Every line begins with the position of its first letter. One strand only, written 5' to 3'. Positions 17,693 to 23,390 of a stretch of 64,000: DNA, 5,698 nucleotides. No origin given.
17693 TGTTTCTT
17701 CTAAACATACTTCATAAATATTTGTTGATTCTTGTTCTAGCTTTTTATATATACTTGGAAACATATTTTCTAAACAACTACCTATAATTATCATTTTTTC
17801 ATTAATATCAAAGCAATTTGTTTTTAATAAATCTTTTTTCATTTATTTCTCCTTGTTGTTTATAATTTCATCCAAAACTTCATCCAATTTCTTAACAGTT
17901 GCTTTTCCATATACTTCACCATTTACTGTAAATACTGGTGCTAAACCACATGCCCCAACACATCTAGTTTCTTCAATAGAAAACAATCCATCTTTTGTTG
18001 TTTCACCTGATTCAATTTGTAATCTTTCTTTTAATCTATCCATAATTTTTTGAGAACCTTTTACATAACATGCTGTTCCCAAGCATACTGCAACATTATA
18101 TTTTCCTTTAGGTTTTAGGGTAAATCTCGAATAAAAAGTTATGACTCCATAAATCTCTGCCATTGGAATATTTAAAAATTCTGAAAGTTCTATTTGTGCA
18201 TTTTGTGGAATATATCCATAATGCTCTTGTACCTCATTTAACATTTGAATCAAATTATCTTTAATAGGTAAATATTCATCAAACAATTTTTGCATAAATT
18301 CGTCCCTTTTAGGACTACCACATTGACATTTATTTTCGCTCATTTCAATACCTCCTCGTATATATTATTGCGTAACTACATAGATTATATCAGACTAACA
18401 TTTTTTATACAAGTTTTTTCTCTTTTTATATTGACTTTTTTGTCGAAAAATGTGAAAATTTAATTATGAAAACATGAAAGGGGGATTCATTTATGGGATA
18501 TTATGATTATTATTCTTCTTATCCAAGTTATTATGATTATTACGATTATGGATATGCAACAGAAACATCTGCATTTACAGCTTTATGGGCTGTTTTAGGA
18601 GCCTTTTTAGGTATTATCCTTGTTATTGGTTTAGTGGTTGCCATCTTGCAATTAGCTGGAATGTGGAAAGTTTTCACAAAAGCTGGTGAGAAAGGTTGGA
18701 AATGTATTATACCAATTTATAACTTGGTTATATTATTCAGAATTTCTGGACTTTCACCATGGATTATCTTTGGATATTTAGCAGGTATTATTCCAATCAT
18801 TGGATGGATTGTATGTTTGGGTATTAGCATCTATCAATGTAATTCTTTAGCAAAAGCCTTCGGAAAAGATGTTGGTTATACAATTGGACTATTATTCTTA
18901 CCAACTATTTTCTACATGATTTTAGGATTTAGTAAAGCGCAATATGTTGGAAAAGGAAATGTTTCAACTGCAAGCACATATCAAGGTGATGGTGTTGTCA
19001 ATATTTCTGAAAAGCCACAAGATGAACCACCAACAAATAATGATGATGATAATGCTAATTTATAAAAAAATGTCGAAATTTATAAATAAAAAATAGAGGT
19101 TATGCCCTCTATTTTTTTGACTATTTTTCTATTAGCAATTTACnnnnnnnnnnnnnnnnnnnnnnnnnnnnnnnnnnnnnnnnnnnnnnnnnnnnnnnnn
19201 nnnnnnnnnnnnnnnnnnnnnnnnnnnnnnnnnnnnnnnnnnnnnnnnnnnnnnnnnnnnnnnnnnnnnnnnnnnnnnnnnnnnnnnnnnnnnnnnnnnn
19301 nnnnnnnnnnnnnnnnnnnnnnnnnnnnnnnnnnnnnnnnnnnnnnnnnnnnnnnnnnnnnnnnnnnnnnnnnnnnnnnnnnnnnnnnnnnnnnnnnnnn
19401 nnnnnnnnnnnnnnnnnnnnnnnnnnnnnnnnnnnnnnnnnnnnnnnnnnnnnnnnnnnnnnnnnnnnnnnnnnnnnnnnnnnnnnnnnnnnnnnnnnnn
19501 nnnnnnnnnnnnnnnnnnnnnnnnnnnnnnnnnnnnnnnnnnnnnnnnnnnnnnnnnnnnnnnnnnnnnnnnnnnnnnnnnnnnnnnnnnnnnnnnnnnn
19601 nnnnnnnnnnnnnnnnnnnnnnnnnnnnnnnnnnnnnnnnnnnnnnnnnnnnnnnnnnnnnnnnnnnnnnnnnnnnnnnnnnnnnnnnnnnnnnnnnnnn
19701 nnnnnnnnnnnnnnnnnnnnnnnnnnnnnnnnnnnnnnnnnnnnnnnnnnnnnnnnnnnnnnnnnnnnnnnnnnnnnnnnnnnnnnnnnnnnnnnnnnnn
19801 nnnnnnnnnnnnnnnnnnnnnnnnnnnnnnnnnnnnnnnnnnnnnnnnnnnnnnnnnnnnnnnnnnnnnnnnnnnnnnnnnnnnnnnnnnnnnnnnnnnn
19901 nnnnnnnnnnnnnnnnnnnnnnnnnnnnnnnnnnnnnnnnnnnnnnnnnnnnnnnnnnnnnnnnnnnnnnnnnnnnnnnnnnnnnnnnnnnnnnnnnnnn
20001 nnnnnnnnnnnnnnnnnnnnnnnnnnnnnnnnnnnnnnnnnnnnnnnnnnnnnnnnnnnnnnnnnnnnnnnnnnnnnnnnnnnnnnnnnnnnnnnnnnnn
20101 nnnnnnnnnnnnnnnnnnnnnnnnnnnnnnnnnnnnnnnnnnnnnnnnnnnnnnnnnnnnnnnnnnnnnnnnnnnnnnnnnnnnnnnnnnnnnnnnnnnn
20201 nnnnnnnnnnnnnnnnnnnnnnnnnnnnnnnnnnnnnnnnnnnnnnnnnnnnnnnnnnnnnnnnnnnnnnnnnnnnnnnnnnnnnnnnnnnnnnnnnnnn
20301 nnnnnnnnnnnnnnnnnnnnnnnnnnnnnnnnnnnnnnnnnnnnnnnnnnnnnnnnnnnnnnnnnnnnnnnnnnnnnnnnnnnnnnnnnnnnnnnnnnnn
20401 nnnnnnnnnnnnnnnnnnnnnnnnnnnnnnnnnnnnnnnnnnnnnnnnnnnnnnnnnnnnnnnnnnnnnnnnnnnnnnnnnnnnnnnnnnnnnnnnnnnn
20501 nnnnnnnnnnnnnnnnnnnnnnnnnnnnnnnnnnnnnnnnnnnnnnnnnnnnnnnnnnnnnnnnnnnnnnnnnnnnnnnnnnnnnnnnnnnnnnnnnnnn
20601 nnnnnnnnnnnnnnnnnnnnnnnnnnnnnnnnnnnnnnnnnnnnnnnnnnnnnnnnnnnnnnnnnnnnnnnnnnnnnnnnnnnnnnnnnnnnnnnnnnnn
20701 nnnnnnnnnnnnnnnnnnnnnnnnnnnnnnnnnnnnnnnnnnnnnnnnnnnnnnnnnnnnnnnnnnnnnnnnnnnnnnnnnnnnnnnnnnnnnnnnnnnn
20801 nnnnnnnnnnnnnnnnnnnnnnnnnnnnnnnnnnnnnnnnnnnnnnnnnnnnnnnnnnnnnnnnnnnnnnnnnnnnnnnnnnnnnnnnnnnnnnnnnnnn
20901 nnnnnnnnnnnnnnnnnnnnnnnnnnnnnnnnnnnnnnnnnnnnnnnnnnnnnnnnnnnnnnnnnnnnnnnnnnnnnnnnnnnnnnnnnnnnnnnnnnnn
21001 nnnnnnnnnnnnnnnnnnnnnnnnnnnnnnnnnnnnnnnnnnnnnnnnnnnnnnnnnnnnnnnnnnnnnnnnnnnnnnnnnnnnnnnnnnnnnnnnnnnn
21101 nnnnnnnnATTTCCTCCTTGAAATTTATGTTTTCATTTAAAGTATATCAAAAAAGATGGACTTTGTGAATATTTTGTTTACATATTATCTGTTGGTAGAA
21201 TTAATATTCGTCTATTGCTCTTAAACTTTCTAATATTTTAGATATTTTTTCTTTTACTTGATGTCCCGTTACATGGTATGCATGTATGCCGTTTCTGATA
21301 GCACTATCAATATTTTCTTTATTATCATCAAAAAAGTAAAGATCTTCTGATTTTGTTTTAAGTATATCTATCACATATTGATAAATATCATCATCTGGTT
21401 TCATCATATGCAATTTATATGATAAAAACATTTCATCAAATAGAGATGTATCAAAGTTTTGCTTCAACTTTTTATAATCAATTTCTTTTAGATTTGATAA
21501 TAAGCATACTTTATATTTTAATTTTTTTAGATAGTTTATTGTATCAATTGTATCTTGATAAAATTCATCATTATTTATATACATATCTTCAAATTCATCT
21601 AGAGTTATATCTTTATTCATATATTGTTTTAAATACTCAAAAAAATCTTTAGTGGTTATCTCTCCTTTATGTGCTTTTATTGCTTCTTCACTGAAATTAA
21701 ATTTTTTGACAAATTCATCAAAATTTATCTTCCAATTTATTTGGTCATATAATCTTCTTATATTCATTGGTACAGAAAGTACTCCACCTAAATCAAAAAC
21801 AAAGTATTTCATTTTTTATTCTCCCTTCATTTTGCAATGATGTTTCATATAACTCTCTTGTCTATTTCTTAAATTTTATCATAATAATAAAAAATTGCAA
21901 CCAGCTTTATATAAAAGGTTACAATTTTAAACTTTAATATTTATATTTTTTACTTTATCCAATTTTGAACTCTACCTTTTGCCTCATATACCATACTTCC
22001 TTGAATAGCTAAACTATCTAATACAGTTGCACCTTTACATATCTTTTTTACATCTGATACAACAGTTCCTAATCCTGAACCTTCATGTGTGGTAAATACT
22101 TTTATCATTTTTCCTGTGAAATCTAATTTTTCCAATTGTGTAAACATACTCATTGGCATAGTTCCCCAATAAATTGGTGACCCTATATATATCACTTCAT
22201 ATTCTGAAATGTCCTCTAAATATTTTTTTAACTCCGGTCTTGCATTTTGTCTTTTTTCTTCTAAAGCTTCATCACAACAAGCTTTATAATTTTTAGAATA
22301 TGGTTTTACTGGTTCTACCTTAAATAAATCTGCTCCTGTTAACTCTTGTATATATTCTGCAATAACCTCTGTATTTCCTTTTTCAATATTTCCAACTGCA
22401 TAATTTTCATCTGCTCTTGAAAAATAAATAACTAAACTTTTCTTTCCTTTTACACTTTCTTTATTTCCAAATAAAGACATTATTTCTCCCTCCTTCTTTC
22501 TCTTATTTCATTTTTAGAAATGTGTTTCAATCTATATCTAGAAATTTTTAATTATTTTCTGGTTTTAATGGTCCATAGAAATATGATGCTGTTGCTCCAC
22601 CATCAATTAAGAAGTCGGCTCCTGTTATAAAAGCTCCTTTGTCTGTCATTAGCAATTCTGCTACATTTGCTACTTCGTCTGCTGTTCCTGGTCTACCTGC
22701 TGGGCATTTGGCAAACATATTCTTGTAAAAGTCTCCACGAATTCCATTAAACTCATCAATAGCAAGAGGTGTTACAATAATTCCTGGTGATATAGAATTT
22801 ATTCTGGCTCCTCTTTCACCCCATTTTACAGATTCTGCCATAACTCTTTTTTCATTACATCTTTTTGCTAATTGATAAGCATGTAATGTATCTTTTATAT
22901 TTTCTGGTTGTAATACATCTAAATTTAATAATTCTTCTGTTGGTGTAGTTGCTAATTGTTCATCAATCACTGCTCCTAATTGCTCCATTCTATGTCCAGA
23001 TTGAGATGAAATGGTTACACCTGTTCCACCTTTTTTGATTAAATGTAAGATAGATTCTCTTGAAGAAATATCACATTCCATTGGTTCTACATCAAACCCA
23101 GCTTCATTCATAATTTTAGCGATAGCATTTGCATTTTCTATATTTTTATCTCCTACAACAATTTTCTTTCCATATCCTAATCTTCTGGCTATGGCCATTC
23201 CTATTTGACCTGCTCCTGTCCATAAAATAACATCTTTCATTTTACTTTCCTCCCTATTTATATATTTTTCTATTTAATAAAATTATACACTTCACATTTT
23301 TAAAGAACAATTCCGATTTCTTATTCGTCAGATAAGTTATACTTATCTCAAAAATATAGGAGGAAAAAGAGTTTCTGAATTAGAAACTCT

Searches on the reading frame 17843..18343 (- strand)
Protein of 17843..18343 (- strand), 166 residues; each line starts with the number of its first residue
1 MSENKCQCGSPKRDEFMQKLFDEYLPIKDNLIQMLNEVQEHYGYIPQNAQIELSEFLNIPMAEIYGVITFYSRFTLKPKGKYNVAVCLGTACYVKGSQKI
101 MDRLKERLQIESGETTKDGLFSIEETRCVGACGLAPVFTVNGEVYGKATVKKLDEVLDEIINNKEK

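Call 45: search_protein_families(library=pfam, proteins=[window:17843-18343:-], max_evalue=0.0001)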
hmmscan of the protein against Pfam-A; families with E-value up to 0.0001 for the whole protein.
window:17843-18343:- (166 aa): 1 family
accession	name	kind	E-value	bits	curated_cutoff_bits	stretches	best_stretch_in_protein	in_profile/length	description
PF01257.25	2Fe-2S_thioredx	-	3.6e-51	173.3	24.8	1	18-160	2-144/145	Thioredoxin-like [2Fe-2S] ferredoxin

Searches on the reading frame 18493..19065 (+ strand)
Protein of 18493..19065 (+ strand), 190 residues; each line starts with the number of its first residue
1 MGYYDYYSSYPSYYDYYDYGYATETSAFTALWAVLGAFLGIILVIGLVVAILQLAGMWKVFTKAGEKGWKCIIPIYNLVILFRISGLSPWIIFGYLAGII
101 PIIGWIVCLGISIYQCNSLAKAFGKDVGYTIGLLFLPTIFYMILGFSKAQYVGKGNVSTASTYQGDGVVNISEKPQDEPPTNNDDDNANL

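Call 45: search_protein_families(library=pfam, proteins=[window:18493-19065:+], max_evalue=0.0001)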
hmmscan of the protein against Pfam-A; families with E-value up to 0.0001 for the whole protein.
window:18493-19065:+ (190 aa): 1 family
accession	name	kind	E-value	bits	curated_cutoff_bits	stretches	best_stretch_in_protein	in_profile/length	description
PF18936.5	DUF5684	-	2.2e-19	70.3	27.4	1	69-154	1-81/81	Family of unknown function (DUF5684)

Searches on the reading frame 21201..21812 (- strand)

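Call 45: search_protein_families(library=pfam, proteins=[window:21201-21812:-], max_evalue=0.0001)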
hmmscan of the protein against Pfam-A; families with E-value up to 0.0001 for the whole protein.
window:21201-21812:- (203 aa): 2 families
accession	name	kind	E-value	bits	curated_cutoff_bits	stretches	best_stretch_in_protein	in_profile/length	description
PF13419.12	HAD_2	-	5.6e-13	49.8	23.8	1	32-179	25-176/178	Haloacid dehalogenase-like hydrolase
PF00702.32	Hydrolase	-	1.1e-11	46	26.4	1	1-173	1-189/191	haloacid dehalogenase-like hydrolase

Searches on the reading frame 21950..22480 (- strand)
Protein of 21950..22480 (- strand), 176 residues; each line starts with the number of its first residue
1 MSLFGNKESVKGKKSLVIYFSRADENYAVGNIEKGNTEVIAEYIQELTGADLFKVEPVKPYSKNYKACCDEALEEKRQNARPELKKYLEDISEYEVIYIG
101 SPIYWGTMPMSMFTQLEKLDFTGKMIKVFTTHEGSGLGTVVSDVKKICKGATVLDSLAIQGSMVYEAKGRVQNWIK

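Call 45: search_protein_families(library=pfam, proteins=[window:21950-22480:-], max_evalue=0.0001)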
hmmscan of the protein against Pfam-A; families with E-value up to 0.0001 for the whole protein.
window:21950-22480:- (176 aa): 2 families
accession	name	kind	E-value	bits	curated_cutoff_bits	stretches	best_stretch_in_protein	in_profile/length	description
PF12682.12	Flavodoxin_4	-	4.6e-23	81.8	24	1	34-175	10-152/155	Flavodoxin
PF03358.20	FMN_red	-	1.6e-08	34.7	24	1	33-152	12-138/152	NADPH-dependent FMN reductase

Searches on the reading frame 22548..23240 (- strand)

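Call 45: search_protein_families(library=pfam, proteins=[window:22548-23240:-], max_evalue=0.0001)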
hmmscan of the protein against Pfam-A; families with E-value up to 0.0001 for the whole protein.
window:22548-23240:- (230 aa): 2 families
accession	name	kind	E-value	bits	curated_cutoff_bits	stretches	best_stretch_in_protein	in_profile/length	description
PF13561.12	adh_short_C2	-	2.9e-23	83.1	27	1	103-217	124-236/236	Enoyl-(Acyl carrier protein) reductase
PF00106.31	adh_short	-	3e-08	33.8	26.6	1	4-69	2-69/195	short chain dehydrogenase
